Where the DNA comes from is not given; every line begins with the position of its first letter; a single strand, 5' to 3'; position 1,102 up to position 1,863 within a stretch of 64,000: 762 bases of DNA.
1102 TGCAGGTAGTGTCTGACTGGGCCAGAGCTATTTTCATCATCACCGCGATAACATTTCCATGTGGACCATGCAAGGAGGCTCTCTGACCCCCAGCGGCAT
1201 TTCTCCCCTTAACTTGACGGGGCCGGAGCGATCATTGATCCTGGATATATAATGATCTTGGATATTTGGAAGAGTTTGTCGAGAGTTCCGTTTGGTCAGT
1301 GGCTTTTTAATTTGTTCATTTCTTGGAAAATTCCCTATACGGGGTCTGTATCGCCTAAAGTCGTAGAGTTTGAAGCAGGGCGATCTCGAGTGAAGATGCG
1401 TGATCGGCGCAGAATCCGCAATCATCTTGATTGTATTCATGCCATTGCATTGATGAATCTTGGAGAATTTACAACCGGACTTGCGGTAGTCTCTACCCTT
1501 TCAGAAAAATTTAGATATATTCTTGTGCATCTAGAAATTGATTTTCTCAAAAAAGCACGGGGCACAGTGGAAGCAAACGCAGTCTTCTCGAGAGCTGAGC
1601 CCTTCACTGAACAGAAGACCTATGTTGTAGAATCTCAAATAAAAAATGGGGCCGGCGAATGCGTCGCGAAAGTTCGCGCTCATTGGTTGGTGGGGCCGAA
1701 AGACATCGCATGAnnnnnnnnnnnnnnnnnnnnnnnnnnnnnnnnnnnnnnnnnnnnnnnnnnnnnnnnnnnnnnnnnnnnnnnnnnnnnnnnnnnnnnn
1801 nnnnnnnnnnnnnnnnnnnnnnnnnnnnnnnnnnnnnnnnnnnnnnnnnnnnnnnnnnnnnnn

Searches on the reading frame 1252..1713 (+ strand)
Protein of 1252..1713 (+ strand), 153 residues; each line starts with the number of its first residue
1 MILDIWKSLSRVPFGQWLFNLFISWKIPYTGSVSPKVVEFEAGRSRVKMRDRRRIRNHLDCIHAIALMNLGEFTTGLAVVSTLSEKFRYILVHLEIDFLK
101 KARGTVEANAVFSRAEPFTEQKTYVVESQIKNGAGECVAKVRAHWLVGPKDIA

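Call 16: search_protein_families(library=pfam, proteins=[window:1252-1713:+], max_evalue=0.001)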
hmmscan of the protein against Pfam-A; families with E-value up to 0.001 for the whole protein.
window:1252-1713:+ (153 aa): 1 family
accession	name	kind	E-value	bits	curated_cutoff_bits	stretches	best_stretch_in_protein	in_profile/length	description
PF14539.12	DUF4442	-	7.5e-32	110.7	25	1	15-147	1-132/132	Domain of unknown function (DUF4442)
